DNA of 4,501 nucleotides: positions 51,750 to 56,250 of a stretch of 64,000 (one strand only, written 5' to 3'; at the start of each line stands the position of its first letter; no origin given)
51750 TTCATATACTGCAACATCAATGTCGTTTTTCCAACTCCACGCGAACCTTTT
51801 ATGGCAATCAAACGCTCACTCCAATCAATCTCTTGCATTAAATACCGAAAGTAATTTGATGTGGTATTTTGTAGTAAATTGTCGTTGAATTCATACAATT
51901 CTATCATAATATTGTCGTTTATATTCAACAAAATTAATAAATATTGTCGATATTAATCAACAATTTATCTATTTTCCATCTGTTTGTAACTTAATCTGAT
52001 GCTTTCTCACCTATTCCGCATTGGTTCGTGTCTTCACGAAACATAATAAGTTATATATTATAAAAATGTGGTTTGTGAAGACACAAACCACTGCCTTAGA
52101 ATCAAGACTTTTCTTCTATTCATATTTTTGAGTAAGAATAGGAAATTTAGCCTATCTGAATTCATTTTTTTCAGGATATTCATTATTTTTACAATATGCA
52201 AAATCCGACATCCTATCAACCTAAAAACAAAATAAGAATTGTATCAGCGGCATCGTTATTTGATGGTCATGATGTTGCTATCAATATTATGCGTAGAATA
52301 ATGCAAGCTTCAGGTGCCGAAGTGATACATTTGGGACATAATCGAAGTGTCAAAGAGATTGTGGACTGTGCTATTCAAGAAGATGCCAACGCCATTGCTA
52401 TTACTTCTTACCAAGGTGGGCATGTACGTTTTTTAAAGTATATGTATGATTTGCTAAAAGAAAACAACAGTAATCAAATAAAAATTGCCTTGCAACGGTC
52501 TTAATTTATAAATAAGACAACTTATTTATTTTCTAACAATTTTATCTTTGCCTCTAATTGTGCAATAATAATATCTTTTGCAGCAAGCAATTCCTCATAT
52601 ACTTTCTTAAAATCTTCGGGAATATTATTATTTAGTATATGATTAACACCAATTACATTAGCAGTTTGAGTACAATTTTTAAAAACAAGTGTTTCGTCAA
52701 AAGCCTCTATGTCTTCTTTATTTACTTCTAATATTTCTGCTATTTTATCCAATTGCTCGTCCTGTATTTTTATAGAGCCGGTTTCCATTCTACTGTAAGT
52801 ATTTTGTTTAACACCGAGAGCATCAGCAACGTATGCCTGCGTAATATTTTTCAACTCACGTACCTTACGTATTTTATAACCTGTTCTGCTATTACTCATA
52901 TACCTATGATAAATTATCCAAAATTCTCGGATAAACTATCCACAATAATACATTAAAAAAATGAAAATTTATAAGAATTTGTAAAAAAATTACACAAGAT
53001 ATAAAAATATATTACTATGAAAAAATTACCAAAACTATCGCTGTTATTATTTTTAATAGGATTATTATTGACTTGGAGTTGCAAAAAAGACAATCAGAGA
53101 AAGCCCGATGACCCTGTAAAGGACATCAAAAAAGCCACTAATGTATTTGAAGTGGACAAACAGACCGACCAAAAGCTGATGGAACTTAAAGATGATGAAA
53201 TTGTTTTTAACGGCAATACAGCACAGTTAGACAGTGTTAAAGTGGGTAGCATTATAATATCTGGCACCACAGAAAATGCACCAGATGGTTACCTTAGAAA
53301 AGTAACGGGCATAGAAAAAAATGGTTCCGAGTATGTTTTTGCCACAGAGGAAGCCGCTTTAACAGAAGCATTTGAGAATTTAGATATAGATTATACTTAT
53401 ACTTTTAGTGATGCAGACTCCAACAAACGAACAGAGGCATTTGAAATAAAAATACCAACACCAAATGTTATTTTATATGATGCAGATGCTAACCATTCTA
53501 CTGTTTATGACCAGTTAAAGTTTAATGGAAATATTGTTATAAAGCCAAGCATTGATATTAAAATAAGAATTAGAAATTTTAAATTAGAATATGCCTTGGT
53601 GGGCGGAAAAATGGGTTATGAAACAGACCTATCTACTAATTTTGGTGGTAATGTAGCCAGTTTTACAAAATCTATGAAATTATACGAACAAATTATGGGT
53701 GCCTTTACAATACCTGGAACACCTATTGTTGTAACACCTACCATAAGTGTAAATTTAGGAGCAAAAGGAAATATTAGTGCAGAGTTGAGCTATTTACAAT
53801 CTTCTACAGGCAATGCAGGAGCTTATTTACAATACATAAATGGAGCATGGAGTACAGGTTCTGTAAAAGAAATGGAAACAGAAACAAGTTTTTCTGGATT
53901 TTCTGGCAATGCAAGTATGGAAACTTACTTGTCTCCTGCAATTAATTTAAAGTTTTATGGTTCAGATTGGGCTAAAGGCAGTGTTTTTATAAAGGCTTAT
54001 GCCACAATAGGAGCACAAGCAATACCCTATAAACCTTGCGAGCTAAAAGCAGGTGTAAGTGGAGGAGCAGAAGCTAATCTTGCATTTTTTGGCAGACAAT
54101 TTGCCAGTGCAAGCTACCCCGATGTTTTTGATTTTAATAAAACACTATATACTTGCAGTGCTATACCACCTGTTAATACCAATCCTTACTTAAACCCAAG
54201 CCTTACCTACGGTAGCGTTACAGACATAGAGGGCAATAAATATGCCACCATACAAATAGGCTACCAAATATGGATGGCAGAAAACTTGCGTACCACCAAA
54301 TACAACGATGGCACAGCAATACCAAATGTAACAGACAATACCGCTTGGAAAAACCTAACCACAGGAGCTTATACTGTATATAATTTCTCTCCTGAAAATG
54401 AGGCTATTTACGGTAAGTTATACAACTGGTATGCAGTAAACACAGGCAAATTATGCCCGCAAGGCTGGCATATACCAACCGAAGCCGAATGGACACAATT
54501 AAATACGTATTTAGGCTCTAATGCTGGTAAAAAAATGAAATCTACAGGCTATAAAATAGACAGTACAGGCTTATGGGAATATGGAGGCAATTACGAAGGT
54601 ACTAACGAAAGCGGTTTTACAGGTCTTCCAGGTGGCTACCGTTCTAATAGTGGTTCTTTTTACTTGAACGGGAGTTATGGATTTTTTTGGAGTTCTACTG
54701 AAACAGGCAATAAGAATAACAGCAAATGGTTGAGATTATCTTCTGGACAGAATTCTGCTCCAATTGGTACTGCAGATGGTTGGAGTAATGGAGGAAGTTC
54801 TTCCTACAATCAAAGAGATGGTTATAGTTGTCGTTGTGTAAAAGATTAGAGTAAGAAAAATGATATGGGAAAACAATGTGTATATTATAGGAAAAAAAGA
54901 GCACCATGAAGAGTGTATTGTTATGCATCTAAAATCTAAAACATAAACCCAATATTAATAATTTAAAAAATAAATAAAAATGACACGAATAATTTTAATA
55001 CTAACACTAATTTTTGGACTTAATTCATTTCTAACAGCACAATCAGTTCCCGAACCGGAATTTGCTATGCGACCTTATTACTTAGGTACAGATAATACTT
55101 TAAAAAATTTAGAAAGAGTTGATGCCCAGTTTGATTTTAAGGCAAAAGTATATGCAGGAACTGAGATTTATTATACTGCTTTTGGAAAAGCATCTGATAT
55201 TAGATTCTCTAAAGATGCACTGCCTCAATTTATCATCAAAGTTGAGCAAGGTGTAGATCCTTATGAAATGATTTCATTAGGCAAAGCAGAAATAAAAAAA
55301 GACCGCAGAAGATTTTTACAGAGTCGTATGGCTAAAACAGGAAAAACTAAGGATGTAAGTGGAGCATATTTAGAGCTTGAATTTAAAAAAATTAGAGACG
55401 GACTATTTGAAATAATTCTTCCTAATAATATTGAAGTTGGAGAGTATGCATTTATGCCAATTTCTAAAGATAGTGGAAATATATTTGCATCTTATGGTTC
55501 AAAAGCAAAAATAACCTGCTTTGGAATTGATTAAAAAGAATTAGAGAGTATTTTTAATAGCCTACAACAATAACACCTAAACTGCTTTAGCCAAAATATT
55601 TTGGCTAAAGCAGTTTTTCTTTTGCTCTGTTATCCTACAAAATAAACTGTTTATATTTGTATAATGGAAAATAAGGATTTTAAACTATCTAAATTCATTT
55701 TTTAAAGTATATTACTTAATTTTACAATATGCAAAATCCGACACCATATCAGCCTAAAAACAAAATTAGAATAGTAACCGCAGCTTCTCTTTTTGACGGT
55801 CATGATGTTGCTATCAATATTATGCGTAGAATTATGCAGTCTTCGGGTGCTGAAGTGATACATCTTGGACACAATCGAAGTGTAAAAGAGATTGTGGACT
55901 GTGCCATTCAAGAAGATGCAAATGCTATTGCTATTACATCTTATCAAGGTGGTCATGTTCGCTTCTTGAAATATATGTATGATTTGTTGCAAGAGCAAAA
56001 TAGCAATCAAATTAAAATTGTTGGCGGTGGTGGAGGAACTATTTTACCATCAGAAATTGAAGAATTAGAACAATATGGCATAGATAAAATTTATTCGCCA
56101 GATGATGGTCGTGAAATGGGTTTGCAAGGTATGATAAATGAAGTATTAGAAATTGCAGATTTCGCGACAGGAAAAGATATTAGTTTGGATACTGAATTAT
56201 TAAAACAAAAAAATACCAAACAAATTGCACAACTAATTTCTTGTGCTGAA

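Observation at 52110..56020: Two diverged alleles of the icmF promoter and first 97 codons flank a 3.2-kb accessory segment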

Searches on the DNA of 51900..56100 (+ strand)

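Call 8: search_dna_similar(query=window:51900-56100:+, collection=phages, mode=near)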
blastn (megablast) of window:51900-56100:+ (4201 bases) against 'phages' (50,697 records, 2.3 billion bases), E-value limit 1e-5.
No match.

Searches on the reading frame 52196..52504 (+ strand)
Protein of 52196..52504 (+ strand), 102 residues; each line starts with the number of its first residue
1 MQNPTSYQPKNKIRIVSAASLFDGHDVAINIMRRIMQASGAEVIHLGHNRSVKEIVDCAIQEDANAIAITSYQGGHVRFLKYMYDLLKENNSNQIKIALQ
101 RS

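Call 7: search_protein_families(library=pfam, proteins=[window:52196-52504:+])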
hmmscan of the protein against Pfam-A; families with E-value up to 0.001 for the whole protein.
window:52196-52504:+ (102 aa): 1 family
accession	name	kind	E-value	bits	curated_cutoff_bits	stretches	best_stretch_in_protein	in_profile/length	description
PF02310.24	B12-binding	-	5.8e-12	46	32.1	1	14-93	2-81/121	B12 binding domain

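Call 12: find_encoding_contigs(protein=window:52196-52504:+, flank=10000, max_places=10)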
Protein window:52196-52504:+ (102 aa): 2 contigs read that carry it; 2 places shown.
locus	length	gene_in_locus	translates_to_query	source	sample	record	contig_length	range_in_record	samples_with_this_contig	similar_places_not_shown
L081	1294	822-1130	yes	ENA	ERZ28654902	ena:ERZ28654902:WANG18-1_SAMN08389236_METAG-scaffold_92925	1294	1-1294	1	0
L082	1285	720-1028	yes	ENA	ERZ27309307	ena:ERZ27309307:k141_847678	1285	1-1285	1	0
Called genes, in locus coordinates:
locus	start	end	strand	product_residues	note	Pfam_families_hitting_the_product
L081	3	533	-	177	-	?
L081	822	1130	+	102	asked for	PF02310:B12-binding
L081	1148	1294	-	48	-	?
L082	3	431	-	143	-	?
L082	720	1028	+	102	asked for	PF02310:B12-binding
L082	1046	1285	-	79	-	?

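Call 22: find_homologous_proteins(query=window:52196-52486:+, max_evalue=1e-30)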
Query window:52196-52486:+ (97 aa): 3344 proteins with E <= 1e-30 among 6516 candidates; the best 120 are listed.
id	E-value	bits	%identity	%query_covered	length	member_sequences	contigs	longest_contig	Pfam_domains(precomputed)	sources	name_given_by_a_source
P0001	2.7e-53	195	95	100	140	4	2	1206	PF02310.25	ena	-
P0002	3.1e-46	173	85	100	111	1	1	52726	PF02310.25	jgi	-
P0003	6.4e-45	169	84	96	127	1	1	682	PF02310.25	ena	-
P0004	6.6e-45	169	81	100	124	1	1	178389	PF02310.25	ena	-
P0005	3.2e-44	166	85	94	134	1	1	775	PF02310.25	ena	-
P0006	3.8e-44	166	80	100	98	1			PF02310.25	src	-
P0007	4.7e-44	166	80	100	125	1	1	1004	PF02310.25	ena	-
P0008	6.4e-44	165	79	99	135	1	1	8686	PF02310.25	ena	-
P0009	9.2e-44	165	84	94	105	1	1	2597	PF02310.25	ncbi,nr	ncbi:MAG: ArgK protein, partial [bacterium]|nr:ArgK protein [bacterium]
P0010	9.6e-44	165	82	94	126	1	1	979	PF02310.25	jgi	jgi:isobutyryl-CoA mutase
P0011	9.9e-44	165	85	94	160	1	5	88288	PF02310.25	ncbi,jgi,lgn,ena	jgi:methylmalonyl-CoA mutase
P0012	1.2e-43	165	85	94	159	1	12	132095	PF02310.25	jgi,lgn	jgi:methylmalonyl-CoA mutase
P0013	1.3e-43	164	85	94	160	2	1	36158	PF02310.25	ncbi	-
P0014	1.3e-43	164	81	100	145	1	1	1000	PF02310.25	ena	-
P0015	1.6e-43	164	78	100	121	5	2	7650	PF02310.25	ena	-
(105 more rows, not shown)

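Call 26: find_encoding_contigs(protein=P0001, flank=10000, max_places=10)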
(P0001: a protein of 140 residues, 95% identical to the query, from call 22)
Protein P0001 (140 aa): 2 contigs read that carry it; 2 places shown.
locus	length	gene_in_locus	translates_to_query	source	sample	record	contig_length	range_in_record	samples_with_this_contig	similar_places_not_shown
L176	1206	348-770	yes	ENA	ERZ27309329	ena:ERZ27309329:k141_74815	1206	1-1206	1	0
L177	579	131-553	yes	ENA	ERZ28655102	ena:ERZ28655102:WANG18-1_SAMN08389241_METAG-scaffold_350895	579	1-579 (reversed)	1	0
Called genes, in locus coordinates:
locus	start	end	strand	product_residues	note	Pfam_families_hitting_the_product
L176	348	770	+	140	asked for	PF02310:B12-binding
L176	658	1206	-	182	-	?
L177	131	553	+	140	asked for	PF02310:B12-binding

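Call 31: find_encoding_contigs(protein=P0002, flank=8000, max_places=3)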
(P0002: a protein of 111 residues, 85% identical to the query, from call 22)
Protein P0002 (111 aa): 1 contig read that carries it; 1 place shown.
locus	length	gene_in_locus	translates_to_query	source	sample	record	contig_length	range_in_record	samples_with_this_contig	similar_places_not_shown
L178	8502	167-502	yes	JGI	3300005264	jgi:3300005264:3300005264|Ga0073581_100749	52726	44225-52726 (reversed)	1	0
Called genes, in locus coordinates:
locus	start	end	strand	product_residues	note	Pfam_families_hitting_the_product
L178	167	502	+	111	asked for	PF02310:B12-binding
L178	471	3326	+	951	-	PF02492:cobW, PF03308:MeaB, PF01642:MM_CoA_mutase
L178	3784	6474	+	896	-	PF26549:Tricorn_N (faint), PF07676:PD40, PF00691:OmpA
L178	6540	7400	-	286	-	PF01370:Epimerase, PF04321:RmlD_sub_bind, PF16363:GDP_Man_Dehyd, PF07993:NAD_binding_4, PF02719:Polysacc_synt_2 (weak)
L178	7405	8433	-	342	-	PF03190:Thioredox_DsbH, PF00085:Thioredoxin (faint), PF13098:Thioredoxin_2, PF13899:Thioredoxin_7, PF13098:Thioredoxin_2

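Call 32: find_encoding_contigs(protein=P0004, flank=8000, max_places=3)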
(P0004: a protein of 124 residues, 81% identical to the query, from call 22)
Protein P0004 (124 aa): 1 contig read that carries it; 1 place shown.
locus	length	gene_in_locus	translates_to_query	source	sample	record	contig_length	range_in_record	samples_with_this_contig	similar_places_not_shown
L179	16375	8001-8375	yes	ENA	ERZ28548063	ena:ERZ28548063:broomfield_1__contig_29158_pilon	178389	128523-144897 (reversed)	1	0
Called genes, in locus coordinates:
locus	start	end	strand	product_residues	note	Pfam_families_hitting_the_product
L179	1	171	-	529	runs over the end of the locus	PF03372:Exo_endo_phos (weak)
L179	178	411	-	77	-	-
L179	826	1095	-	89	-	-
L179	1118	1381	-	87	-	PF18962:Por_Secre_tail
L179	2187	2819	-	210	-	-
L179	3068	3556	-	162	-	-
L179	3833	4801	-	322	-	-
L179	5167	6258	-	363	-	PF18962:Por_Secre_tail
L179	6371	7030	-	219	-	-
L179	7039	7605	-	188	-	PF02012:BNR (faint)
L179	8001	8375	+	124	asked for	PF02310:B12-binding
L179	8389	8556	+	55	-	-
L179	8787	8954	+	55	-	PF03308:MeaB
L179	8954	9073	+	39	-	-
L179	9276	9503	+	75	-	-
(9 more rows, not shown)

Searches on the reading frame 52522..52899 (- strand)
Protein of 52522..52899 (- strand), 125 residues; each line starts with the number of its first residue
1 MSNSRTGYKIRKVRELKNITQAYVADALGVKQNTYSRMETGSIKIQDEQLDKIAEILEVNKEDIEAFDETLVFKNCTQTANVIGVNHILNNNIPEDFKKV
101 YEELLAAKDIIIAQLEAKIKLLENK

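Call 7: search_protein_families(library=pfam, proteins=[window:52522-52899:-])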
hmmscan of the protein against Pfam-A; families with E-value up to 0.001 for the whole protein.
window:52522-52899:- (125 aa): 4 families
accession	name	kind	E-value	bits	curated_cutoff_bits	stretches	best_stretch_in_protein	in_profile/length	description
PF01381.28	HTH_3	-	5.3e-14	52.4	23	1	10-62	1-53/55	Helix-turn-helix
PF13560.12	HTH_31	-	2.6e-08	34.5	27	1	10-66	6-63/64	Helix-turn-helix domain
PF13443.12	HTH_26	-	6.3e-07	30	22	1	9-67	1-60/63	Cro/C1-type HTH DNA-binding domain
PF12844.13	HTH_19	-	2.1e-06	28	30.2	1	7-63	1-57/64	Helix-turn-helix domain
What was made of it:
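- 52522..52899 (-): XRE-family HTH regulator (125 aa), convergent with the fragment ORF. Pfam HTH_3 5.3e-14 (call 7).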

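Call 38: search_protein_families(library=padloc, proteins=[window:52522-52899:-], max_evalue=0.01)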
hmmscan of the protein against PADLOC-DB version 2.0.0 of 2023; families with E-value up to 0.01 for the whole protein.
window:52522-52899:- (125 aa): 15 families
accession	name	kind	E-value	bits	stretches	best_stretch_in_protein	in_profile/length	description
PDLC04775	PDC-M69A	-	3.4e-08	32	1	6-95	8-92/113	-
PDLC02926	HTH_VI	-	2.2e-07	29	1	8-70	4-66/92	-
PDLC04142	capH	-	3.6e-06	26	1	2-67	3-69/103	capH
PDLC03665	Control_protein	-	4.7e-06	24.8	1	7-67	10-71/77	control protein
PDLC03954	RmrA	-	4.9e-06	23.7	1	6-62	11-67/380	-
PDLC03953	RmrA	-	7.3e-06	23.4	1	3-59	3-59/373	-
PDLC03947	RmrA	-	1.6e-05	21.9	1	3-59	9-65/383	-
PDLC03949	RmrA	-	0.00011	19.2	1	9-62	6-59/363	-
PDLC03951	RmrA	-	0.00041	17.4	1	8-62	11-65/400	-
PDLC03952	RmrA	-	0.00064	16.7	1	9-58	26-75/395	-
PDLC03948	RmrA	-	0.0009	16.2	1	8-61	11-64/397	-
PDLC03946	RmrA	-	0.001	15.9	1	10-60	7-57/357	-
PDLC03944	RmrA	-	0.0016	15.6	1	6-60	7-61/384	-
PDLC03956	RmrA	-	0.0018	15.4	1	9-62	12-66/399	-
PDLC03943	RmrA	-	0.0042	14.2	1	7-64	4-61/370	-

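Call 39: search_protein_families(library=ncbifam, proteins=[window:52522-52899:-], max_evalue=0.001)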
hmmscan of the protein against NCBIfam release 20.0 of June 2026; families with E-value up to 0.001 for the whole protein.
window:52522-52899:- (125 aa): 11 families
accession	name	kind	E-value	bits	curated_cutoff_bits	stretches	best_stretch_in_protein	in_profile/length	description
NF041951.1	phage_RstR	subfamily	3.3e-09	37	80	1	8-61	5-58/108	RstR family transcriptional repressor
NF047948.1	male_kill_WMK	equivalog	7.3e-08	32.2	300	1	4-65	161-222/300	WO male-killing family protein Wmk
TIGR03830.1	CxxCG_CxxCG_HTH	subfamily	5.6e-07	29.4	61.8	1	4-62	64-121/127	type II TA system antitoxin MqsA family protein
NF058600.1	TransRegSco1979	equivalog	1e-05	24.7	350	1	7-97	10-95/280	Sco1979 family transcriptional regulator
NF041575.1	antitoxPezA_Strep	equivalog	1.1e-05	25.4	290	1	7-70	3-66/158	type II toxin-antitoxin system antitoxin PezA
TIGR00270.2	TIGR00270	equivalog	4.3e-05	23.4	110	1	9-60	79-130/159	multiprotein bridging factor aMBF1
TIGR03070.1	couple_hipB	subfamily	6.9e-05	22.7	71.65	1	7-58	4-52/58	type II toxin-antitoxin system Y4mF family antitoxin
NF049845.1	Xre_ParS_antitoxin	subfamily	9.4e-05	22.5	90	1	11-74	8-71/112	type II RES/Xre toxin-antitoxin system antitoxin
NF007271.0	PRK09726.1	equivalog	0.00033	20.6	79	1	10-60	17-67/88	type II toxin-antitoxin system antitoxin HipB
TIGR02147.1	Fsuc_second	paralog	0.00045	19.8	50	1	14-81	23-91/272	TIGR02147 family protein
NF006015.0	PRK08154.1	subfamily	0.00069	18.9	204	1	6-104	31-122/314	anaerobic benzoate catabolism transcriptional regulator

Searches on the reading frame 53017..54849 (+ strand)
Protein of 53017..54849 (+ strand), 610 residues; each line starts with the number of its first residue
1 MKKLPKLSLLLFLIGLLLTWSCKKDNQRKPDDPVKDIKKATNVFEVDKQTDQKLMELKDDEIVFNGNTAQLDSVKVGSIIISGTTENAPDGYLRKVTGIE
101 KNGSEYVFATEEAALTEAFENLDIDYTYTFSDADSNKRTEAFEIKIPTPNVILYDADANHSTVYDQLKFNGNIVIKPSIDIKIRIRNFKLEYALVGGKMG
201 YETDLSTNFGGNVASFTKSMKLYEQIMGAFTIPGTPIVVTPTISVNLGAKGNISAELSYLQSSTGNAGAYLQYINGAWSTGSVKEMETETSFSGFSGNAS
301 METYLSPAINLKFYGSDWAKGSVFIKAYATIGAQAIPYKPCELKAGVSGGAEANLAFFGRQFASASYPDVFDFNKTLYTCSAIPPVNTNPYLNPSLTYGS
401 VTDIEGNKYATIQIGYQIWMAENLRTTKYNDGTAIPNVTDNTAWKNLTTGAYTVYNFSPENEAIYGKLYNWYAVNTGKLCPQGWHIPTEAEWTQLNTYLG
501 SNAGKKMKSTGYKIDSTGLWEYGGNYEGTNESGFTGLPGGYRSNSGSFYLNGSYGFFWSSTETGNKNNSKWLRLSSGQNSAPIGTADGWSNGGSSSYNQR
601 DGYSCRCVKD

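Call 7: search_protein_families(library=pfam, proteins=[window:53017-54849:+])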
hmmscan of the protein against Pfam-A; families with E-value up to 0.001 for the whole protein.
window:53017-54849:+ (610 aa): 1 family
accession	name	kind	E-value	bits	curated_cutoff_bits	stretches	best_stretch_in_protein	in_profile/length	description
PF09603.15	Fib_succ_major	-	2.7e-43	148.9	33.9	1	412-609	1-187/187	Fibrobacter succinogenes major domain (Fib_succ_major)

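Call 38: search_protein_families(library=padloc, proteins=[window:53017-54849:+], max_evalue=0.01)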
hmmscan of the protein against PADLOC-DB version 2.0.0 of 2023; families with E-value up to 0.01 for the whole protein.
window:53017-54849:+ (610 aa): 0 families

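Call 39: search_protein_families(library=ncbifam, proteins=[window:53017-54849:+], max_evalue=0.001)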
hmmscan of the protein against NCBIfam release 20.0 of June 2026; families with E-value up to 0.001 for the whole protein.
window:53017-54849:+ (610 aa): 1 family
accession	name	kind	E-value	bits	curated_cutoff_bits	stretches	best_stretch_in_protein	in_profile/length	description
TIGR02145.1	Fib_succ_major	domain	1.1e-32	114.2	41.65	1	406-610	8-176/176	FISUMP domain-containing protein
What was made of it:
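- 53017..54849 (+): 610-aa lipoprotein with a C-terminal FISUMP (Fib_succ_major) domain. Its signal ends in LTWSC. Pfam 2.7e-43 and NCBIfam TIGR02145 (calls 7, 39).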
